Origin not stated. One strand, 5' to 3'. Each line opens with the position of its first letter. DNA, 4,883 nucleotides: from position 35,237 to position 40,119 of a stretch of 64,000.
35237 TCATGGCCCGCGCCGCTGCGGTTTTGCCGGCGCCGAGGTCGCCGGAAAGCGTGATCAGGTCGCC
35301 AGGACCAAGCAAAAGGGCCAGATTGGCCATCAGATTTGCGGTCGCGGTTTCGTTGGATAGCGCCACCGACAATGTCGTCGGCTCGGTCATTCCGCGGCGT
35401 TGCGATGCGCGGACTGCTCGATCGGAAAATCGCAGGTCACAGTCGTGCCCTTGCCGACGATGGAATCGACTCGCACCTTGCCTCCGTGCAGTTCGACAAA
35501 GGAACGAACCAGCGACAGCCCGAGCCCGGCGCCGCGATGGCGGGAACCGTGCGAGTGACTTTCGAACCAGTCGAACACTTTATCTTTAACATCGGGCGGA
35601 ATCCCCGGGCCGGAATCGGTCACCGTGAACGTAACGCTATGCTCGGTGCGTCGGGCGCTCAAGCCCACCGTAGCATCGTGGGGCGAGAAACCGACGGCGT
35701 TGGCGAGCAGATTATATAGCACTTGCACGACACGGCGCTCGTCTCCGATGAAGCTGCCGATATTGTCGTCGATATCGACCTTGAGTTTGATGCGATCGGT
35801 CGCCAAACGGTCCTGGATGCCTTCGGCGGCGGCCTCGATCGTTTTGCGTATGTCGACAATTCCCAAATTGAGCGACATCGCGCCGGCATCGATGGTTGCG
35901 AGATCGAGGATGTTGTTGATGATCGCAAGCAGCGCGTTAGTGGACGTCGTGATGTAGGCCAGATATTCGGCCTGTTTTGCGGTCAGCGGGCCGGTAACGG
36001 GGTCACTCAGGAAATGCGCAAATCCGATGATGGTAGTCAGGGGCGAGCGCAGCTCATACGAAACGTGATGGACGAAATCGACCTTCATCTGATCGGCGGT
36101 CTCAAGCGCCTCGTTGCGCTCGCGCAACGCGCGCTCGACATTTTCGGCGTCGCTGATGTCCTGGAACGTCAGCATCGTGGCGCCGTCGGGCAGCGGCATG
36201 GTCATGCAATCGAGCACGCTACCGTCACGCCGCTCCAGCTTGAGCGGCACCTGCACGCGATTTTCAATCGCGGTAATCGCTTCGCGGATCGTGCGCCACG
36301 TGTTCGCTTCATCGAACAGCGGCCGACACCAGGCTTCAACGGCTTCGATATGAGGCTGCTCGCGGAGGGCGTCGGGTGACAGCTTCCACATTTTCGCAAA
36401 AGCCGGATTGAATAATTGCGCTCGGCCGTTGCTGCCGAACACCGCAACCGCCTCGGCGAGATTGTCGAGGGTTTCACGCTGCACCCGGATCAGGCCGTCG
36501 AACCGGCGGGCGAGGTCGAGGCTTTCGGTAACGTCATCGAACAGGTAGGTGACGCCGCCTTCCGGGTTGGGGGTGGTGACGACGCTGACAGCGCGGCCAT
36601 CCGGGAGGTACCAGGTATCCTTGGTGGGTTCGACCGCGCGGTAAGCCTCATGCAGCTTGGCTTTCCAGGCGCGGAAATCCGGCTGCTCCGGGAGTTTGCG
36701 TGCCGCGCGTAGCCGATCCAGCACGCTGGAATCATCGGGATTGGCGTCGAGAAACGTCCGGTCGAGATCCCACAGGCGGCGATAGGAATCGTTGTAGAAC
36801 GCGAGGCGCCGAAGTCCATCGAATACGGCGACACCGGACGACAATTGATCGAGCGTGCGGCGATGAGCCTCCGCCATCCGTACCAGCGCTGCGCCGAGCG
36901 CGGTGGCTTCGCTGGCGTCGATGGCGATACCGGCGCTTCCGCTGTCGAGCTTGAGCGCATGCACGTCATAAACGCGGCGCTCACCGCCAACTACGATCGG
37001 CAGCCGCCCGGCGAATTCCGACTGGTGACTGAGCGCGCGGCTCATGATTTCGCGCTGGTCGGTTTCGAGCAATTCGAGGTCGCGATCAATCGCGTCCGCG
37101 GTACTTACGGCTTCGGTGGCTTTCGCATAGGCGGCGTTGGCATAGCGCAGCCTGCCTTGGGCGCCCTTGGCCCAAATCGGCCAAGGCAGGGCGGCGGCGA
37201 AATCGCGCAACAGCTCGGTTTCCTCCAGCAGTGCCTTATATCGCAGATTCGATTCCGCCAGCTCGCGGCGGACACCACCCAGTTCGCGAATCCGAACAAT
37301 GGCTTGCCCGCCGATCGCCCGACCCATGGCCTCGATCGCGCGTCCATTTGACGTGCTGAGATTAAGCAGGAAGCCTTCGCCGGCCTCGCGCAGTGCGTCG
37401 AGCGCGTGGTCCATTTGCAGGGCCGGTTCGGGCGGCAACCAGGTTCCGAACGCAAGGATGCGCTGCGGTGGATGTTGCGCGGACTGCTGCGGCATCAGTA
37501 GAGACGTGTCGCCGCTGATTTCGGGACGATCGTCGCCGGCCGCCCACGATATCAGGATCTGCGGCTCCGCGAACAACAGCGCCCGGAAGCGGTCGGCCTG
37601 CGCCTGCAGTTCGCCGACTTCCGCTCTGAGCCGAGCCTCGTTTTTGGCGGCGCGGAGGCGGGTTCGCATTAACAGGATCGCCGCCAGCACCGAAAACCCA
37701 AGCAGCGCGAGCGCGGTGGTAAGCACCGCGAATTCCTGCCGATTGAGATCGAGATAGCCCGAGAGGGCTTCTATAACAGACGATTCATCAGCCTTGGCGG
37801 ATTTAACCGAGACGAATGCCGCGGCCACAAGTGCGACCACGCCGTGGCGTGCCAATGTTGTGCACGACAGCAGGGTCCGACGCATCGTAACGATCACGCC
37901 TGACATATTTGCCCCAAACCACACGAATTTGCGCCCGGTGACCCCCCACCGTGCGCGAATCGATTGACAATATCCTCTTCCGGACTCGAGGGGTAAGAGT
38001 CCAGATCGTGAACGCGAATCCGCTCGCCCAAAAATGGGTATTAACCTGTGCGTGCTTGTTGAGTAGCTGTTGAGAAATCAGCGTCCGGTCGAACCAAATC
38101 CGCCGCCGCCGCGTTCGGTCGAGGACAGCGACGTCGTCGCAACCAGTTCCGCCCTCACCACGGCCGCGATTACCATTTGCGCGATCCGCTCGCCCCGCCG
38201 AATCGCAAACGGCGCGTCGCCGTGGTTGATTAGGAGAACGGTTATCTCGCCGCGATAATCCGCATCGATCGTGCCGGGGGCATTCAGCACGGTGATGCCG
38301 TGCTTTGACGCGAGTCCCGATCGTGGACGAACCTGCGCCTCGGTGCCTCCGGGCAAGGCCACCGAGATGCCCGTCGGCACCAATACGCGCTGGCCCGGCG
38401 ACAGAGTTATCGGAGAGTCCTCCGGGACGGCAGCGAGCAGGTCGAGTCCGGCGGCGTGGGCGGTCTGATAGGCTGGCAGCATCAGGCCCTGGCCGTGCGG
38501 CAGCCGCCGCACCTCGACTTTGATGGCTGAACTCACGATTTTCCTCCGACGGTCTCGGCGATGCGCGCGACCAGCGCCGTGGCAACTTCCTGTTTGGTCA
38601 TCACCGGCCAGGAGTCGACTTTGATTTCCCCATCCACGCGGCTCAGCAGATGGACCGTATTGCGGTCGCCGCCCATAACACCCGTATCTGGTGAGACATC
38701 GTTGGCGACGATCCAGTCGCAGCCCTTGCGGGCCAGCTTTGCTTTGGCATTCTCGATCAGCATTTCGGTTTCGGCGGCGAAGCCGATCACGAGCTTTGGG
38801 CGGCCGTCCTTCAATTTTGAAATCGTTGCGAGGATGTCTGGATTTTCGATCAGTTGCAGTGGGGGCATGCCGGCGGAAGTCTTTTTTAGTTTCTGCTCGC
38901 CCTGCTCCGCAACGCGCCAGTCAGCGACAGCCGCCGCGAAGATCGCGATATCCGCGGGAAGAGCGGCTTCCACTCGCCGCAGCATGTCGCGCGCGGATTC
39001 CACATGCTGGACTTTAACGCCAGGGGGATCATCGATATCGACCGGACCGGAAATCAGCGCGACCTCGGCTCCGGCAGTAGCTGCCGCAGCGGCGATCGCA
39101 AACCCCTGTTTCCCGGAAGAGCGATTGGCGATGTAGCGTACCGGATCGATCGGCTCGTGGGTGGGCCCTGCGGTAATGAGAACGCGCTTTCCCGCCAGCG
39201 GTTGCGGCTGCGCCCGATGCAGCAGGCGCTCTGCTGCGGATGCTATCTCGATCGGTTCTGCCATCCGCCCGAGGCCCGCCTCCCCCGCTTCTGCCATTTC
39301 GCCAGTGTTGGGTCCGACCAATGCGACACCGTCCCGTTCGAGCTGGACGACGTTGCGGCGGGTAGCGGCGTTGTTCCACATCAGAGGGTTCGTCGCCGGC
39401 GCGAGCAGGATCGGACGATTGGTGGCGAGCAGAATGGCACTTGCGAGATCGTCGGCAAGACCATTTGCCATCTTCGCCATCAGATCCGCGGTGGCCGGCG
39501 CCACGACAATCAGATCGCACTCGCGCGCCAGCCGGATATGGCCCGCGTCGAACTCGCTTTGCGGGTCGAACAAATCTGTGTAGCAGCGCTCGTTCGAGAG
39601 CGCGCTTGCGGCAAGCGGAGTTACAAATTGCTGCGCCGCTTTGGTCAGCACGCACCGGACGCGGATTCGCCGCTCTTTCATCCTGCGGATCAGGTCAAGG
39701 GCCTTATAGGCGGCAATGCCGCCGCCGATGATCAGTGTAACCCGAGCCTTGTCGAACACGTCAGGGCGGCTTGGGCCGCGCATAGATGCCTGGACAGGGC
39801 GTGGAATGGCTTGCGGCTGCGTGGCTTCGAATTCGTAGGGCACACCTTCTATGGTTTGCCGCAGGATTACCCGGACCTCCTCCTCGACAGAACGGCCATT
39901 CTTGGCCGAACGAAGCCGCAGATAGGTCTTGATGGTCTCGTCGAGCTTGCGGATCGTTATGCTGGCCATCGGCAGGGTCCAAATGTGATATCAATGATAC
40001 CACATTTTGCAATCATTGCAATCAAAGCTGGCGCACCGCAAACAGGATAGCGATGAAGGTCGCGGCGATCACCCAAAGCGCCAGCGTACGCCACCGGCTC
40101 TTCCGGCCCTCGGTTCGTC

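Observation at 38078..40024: Candidate system: antitoxin-derived RHH domain fused to CoaBC plus a cognate-looking operator over the coaBC-dut promoter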

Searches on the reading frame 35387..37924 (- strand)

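Call 4: search_protein_families(library=pfam, proteins=[window:35387-37924:-], max_evalue=0.1)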
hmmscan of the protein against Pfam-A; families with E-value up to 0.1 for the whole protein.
window:35387-37924:- (845 aa): 7 families
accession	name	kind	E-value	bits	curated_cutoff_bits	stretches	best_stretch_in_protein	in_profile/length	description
PF02518.31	HATPase_c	-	3.6e-27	95.4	26.4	1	727-836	1-110/111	Histidine kinase-, DNA gyrase B-, and HSP90-like ATPase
PF12860.13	PAS_7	-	2.7e-26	92.4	27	2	358-468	1-110/115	PAS fold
PF00512.31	HisKA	-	1.1e-16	61.1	26.9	1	614-681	2-66/66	His Kinase A (phospho-acceptor) domain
PF08448.16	PAS_4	-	1.6e-11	44.8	23.1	2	245-338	3-106/110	PAS fold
PF13188.13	PAS_8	-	4.5e-07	30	21.8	0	355-394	4-41/65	PAS domain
PF00989.32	PAS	-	7e-05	23.3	22.6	0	484-529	5-50/113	PAS fold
PF13581.12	HATPase_c_2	-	0.00014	22.3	27.4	1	737-830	37-124/127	Histidine kinase-like ATPase domain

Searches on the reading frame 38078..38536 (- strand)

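Call 4: search_protein_families(library=pfam, proteins=[window:38078-38536:-], max_evalue=0.1)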
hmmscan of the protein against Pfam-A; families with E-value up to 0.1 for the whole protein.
window:38078-38536:- (152 aa): 2 families
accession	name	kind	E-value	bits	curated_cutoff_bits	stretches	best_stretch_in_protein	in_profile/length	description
PF00692.24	dUTPase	-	8.1e-32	110.1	22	1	20-151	5-129/129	dUTPase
PF22769.1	DCD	-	7.7e-15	55.7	27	1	37-124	65-151/153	dCTP deaminase-like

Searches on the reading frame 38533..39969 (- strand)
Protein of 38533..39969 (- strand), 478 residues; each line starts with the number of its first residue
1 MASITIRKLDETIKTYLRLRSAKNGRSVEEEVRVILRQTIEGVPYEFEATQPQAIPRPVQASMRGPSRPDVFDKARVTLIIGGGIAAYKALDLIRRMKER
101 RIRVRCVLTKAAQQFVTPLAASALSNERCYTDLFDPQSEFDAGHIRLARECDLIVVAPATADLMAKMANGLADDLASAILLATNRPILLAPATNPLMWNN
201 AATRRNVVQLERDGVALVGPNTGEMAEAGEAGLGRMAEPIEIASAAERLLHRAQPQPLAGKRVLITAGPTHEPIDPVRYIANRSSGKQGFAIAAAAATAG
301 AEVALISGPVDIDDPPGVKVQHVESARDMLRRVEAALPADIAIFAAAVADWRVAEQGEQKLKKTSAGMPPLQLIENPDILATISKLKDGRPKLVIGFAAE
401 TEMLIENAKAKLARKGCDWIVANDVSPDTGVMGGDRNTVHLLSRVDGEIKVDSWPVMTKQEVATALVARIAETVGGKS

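Call 4: search_protein_families(library=pfam, proteins=[window:38533-39969:-], max_evalue=0.1)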
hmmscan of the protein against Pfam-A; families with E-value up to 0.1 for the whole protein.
window:38533-39969:- (478 aa): 5 families
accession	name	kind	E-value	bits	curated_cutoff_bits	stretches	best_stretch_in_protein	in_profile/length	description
PF04127.22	DFP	-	5.3e-71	238.7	22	1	258-442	1-186/186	DNA/pantothenate metabolism flavoprotein C-terminal domain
PF02441.25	Flavoprotein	-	1.3e-29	103.3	22.7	1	76-244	2-156/162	Flavoprotein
PF22513.2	FitA-like_RHH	-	7.3e-15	55.1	27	1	2-39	1-38/39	Antitoxin FitA-like, ribbon-helix-helix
PF03853.21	YjeF_N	-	0.017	15.5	24.9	0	72-155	23-104/169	YjeF-related protein N-terminus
PF04122.17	CW_binding_2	-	0.092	13.7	24.9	0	161-203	11-55/73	Cell wall binding domain 2 (CWB2)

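Call 5: find_homologous_proteins(query=window:38533-39969:-, region=1-120)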
Query window:38533-39969:-, residues 1-120 (120 aa): 7713 proteins with E <= 0.001 among 8000 candidates; the best 120 are listed.
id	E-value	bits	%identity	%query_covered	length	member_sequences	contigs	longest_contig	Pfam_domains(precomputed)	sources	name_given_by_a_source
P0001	5.8e-60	218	91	100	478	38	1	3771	PF04127.23,PF02441.25,PF22513.3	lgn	-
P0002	9.6e-59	214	88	100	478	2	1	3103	PF04127.23,PF02441.25,PF22513.3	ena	-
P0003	4.6e-56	205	85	100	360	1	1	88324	PF04127.23,PF02441.25,PF22513.3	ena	-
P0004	2.8e-50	187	78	100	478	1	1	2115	PF04127.23,PF02441.25,PF22513.3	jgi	jgi:phosphopantothenoylcysteine decarboxylase / phosphopantothenate---cysteine ligase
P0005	3.0e-50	186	81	100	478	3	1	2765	PF04127.23,PF02441.25,PF22513.3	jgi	jgi:phosphopantothenoylcysteine decarboxylase/phosphopantothenate--cysteine ligase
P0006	4.8e-49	183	78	100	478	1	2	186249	PF04127.23,PF02441.25,PF22513.3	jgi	jgi:phosphopantothenoylcysteine decarboxylase/phosphopantothenate--cysteine ligase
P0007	5.2e-49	182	81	100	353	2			PF04127.23,PF02441.25,PF22513.3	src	-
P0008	7.9e-49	182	76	100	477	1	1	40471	PF04127.23,PF02441.25,PF22513.3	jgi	jgi:phosphopantothenoylcysteine decarboxylase/phosphopantothenate--cysteine ligase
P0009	9.6e-49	182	78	100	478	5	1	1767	PF04127.23,PF02441.25,PF22513.3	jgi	jgi:phosphopantothenoylcysteine decarboxylase / phosphopantothenate---cysteine ligase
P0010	1.2e-48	181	76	100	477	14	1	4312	PF04127.23,PF02441.25,PF22513.3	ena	-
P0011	3.0e-48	180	78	100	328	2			PF04127.23,PF02441.25,PF22513.3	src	-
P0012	4.5e-48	179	78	100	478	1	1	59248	PF04127.23,PF02441.25,PF22513.3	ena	-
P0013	4.5e-48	179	77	100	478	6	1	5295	PF04127.23,PF02441.25,PF22513.3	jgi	jgi:phosphopantothenoylcysteine decarboxylase/phosphopantothenate--cysteine ligase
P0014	5.3e-48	179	78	100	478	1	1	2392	PF04127.23,PF02441.25,PF22513.3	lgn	-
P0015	6.7e-48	179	77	100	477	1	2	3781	PF04127.23,PF02441.25,PF22513.3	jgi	jgi:phosphopantothenoylcysteine decarboxylase/phosphopantothenate--cysteine ligase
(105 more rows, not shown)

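Call 31: find_related_loci(query=window:38533-39969:-, collection=genome_contigs, flank=1500)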
Query window:38533-39969:- (478 aa) in genome_contigs; peptide patterns used: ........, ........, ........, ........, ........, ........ (x = any residue, [..] = any of these).
600 stretches matched a pattern (row limit reached: there are more); 599 encode a relative of the query (tblastn E <= 1e-3); the best 80 are kept; 80 distinct loci.
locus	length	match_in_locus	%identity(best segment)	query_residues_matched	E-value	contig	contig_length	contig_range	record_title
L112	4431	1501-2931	83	1-478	0e+0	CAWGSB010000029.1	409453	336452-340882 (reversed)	MAG: uncultured Alphaproteobacteria bacterium isolate MFD05942.bin.3.192 genome assembly, contig: contig_6845, whole gen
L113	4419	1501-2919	80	1-477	0e+0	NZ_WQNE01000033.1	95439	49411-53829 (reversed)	Bradyrhizobium cajani strain 1010 NODE_33_length_95439_cov_12.2575, whole genome shotgun sequence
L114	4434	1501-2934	80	1-478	0e+0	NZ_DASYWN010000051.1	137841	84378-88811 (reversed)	MAG: Bradyrhizobium sp. isolate SMAG_U6282 k141_5199, whole genome shotgun sequence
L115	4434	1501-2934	79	1-478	0e+0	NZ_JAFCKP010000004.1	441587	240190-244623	Bradyrhizobium japonicum strain SZCCT0231 NODE_4, whole genome shotgun sequence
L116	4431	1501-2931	78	1-478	0e+0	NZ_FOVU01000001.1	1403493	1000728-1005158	Bradyrhizobium sp. Ghvi, whole genome shotgun sequence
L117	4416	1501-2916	80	1-474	0e+0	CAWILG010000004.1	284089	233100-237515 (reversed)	MAG: uncultured Alphaproteobacteria bacterium isolate MFD04967.bin.1.64 genome assembly, contig: contig_15025, whole gen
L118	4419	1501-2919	77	1-477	0e+0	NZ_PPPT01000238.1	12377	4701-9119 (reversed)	Bradyrhizobium guangdongense strain SM32 SM32_contig_239_1, whole genome shotgun sequence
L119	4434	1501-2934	78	1-478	0e+0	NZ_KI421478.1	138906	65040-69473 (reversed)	Bradyrhizobium sp. Ec3.3 YUUDRAFT_scaffold_23.24, whole genome shotgun sequence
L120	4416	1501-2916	77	1-478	0e+0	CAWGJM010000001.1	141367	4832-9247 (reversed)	MAG: uncultured Alphaproteobacteria bacterium isolate MFD05841.bin.1.101 genome assembly, contig: contig_102450, whole g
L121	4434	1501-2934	78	1-478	0e+0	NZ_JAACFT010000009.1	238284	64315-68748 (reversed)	Bradyrhizobium sp. CSA207 NODE_9_length_238284_cov_17.2102, whole genome shotgun sequence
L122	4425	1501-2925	79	1-478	0e+0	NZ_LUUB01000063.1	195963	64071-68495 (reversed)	Bradyrhizobium centrolobii strain BR 10245 contig35, whole genome shotgun sequence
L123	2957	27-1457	76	1-478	0e+0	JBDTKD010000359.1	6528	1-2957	MAG: Bradyrhizobium sp. isolate cluster2_bin.69 k127_4572159, whole genome shotgun sequence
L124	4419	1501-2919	77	1-478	0e+0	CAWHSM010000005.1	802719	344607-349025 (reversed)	MAG: uncultured Alphaproteobacteria bacterium isolate MFD05513.bin.1.205 genome assembly, contig: contig_20967, whole ge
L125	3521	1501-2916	77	1-473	0e+0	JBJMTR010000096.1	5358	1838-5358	MAG: Bradyrhizobium sp. isolate H3_18_all_fractions_metab_conc_4_62_18 k255_1202335, whole genome shotgun sequence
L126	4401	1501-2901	76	1-471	0e+0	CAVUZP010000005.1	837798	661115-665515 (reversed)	MAG: uncultured Alphaproteobacteria bacterium isolate MFD04212.bin.2.89 genome assembly, contig: contig_6245, whole geno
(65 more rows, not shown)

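Call 60: find_homologous_proteins(query=window:38533-39969:-, region=1-45, max_evalue=0.001)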
Query window:38533-39969:-, residues 1-45 (45 aa): 958 proteins with E <= 0.001 among 965 candidates; the best 120 are listed.
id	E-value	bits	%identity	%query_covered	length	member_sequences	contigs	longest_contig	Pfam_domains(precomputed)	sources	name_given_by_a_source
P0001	3.5e-17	77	98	100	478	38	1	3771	PF04127.23,PF02441.25,PF22513.3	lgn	-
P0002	4.0e-17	77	98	100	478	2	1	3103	PF04127.23,PF02441.25,PF22513.3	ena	-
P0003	9.1e-17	76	96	100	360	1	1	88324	PF04127.23,PF02441.25,PF22513.3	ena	-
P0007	2.5e-16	74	93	100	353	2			PF04127.23,PF02441.25,PF22513.3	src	-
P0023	3.1e-16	74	93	100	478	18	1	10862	PF04127.23,PF02441.25,PF22513.3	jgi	jgi:phosphopantothenoylcysteine decarboxylase/phosphopantothenate--cysteine ligase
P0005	3.4e-16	74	93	100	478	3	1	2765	PF04127.23,PF02441.25,PF22513.3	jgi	jgi:phosphopantothenoylcysteine decarboxylase/phosphopantothenate--cysteine ligase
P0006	3.4e-16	74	93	100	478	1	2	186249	PF04127.23,PF02441.25,PF22513.3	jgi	jgi:phosphopantothenoylcysteine decarboxylase/phosphopantothenate--cysteine ligase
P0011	4.9e-16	73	91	100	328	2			PF04127.23,PF02441.25,PF22513.3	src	-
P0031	5.2e-16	73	91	100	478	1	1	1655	PF04127.23,PF02441.25,PF22513.3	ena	-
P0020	5.4e-16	73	91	100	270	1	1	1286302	PF02441.25,PF22513.3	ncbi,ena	-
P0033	5.5e-16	73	91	100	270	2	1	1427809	PF02441.25,PF22513.3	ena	-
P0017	6.5e-16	73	93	96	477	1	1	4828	PF04127.23,PF02441.25,PF22513.3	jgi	jgi:phosphopantothenoylcysteine decarboxylase/phosphopantothenate--cysteine ligase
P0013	6.8e-16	73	91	100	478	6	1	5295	PF04127.23,PF02441.25,PF22513.3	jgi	jgi:phosphopantothenoylcysteine decarboxylase/phosphopantothenate--cysteine ligase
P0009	7.3e-16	73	93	100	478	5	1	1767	PF04127.23,PF02441.25,PF22513.3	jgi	jgi:phosphopantothenoylcysteine decarboxylase / phosphopantothenate---cysteine ligase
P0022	9.0e-16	73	91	100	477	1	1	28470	PF04127.23,PF02441.25,PF22513.3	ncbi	-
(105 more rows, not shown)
